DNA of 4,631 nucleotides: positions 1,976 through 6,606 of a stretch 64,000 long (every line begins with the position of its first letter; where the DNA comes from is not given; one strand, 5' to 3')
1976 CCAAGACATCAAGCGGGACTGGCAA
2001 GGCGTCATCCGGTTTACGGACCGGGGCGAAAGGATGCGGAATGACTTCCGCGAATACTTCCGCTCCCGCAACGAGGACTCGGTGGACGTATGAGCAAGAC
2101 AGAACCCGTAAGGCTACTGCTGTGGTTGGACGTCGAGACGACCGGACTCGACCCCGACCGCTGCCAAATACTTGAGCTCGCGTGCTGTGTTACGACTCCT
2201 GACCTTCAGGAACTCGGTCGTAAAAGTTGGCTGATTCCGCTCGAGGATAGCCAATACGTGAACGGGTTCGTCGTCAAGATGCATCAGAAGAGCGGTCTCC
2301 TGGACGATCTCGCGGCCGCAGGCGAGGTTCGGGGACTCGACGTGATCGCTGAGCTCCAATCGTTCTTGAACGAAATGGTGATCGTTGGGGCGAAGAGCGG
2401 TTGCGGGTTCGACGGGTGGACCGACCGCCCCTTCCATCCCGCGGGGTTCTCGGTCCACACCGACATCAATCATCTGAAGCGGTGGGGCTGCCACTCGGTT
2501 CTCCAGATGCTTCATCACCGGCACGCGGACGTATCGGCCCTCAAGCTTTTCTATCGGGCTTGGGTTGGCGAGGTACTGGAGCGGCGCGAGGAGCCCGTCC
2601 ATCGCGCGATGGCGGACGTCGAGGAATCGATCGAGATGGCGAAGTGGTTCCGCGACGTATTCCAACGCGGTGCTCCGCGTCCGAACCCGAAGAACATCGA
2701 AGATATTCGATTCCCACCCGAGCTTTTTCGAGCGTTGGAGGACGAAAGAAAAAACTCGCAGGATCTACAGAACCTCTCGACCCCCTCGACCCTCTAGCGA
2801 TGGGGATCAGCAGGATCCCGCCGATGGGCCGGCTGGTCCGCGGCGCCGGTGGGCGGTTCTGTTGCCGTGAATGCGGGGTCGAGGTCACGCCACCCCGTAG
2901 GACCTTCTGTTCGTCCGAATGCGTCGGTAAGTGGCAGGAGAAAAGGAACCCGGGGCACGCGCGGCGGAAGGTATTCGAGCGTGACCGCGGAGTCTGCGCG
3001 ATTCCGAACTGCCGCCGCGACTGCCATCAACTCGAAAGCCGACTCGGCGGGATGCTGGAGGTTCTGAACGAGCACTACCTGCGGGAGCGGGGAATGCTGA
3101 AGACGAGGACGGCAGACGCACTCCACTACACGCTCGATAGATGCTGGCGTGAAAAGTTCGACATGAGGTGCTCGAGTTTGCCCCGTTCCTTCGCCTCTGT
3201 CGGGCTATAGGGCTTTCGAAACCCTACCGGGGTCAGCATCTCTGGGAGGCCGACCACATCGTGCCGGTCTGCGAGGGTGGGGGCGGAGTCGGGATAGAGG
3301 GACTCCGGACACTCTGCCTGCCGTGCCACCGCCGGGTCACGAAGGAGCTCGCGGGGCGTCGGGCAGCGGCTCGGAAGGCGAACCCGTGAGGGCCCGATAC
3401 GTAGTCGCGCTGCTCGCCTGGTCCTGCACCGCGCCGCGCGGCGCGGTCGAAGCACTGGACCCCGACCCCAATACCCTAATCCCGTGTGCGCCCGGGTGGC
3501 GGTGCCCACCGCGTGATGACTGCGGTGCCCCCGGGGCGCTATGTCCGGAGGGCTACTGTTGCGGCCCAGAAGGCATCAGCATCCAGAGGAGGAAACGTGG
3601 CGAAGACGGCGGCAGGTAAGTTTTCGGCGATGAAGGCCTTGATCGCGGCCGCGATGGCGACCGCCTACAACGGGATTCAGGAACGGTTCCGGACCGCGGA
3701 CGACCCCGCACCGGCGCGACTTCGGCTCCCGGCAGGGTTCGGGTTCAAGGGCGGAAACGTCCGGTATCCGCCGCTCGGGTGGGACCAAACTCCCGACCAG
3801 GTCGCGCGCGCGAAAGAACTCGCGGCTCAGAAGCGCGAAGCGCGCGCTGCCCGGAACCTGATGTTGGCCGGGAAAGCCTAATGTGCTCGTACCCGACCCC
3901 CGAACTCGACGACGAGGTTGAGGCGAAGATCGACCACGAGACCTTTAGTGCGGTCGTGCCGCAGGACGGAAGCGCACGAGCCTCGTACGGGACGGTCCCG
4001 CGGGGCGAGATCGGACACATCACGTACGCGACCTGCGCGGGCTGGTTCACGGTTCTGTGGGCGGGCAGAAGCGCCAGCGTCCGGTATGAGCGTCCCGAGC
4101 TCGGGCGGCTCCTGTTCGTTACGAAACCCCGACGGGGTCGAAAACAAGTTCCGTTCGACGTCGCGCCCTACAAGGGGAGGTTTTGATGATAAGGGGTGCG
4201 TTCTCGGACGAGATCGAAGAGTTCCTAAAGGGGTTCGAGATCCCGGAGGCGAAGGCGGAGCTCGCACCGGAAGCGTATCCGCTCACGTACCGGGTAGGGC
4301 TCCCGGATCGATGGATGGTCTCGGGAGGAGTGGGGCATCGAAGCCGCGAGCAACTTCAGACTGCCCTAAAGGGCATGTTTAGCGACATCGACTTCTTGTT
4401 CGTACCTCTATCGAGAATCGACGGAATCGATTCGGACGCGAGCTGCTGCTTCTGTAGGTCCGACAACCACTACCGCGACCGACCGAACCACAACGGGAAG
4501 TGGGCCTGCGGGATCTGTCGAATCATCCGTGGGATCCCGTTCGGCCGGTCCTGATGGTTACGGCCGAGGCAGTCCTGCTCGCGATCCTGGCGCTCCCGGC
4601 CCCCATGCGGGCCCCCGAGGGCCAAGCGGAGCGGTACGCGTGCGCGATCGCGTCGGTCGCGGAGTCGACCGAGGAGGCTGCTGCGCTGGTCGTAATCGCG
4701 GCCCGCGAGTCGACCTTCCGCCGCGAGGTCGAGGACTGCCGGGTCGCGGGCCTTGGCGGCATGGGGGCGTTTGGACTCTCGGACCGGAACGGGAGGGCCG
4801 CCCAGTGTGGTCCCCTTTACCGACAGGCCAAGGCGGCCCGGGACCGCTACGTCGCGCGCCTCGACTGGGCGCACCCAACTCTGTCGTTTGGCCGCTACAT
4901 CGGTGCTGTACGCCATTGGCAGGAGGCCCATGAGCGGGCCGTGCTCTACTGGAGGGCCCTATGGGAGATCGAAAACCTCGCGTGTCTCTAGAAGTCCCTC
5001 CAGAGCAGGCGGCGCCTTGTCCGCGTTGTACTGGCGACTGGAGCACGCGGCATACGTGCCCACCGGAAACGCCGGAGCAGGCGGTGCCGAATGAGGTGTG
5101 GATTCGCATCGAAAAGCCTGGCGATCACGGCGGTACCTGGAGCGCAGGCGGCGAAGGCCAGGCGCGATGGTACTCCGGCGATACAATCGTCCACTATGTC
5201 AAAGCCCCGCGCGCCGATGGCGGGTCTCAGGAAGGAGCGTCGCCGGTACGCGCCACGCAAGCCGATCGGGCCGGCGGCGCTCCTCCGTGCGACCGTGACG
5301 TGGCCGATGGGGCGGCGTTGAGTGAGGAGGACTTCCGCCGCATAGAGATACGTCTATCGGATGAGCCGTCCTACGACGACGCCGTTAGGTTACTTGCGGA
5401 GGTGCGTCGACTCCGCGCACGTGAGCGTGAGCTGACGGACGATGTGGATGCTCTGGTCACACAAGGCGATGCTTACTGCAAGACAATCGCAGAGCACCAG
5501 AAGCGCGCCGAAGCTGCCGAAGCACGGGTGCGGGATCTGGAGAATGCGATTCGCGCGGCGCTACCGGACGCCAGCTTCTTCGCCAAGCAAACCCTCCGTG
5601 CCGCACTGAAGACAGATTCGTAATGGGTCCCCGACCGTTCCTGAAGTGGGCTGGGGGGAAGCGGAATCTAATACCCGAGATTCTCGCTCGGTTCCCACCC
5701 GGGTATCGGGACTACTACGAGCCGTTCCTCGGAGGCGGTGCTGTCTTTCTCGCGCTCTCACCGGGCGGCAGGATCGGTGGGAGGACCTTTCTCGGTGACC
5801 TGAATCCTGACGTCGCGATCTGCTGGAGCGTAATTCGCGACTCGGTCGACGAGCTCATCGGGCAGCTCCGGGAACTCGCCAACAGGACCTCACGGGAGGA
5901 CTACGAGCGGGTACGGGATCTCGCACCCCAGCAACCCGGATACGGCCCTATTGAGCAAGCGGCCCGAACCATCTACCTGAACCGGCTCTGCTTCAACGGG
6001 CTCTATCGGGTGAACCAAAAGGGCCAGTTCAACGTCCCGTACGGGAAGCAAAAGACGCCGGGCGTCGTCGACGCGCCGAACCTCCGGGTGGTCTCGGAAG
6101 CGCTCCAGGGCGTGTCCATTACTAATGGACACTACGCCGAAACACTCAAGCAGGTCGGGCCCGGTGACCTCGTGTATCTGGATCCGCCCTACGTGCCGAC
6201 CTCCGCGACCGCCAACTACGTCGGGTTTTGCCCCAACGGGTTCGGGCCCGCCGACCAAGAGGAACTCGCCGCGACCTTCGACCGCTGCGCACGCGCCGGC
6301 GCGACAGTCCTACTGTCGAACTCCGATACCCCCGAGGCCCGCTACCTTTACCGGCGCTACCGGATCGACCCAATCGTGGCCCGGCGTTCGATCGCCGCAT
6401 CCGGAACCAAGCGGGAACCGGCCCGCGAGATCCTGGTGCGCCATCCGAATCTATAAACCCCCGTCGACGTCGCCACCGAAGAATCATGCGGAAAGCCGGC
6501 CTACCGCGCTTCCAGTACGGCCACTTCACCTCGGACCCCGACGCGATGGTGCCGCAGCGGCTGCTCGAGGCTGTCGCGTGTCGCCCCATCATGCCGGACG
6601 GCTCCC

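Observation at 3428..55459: Dispersed 20-bp perfect palindrome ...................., ten copies, kept inside genes in all three frames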

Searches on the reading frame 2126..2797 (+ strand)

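Call 70: search_protein_families(library=pfam, max_evalue=0.01, proteins=[window:2126-2797:+])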
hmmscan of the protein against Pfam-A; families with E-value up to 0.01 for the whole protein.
window:2126-2797:+ (223 aa): 1 family
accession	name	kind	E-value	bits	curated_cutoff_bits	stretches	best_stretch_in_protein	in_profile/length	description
PF00929.31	RNase_T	-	6.3e-12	46.8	24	1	1-170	3-162/164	Exonuclease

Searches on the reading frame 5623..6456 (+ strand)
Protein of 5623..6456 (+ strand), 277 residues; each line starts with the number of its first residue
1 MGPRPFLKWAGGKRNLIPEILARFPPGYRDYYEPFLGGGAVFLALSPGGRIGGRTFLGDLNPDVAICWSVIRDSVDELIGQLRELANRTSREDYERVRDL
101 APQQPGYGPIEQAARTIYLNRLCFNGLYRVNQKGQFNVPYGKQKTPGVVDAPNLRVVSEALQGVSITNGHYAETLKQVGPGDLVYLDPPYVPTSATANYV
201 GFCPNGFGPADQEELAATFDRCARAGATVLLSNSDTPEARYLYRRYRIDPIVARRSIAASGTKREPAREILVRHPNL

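Call 70: search_protein_families(library=pfam, max_evalue=0.01, proteins=[window:5623-6456:+])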
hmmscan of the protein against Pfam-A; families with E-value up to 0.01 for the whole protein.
window:5623-6456:+ (277 aa): 1 family
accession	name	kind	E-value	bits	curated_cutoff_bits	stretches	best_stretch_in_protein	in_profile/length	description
PF02086.21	MethyltransfD12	-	1e-54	186.4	22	1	9-257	1-253/253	D12 class N6 adenine-specific DNA methyltransferase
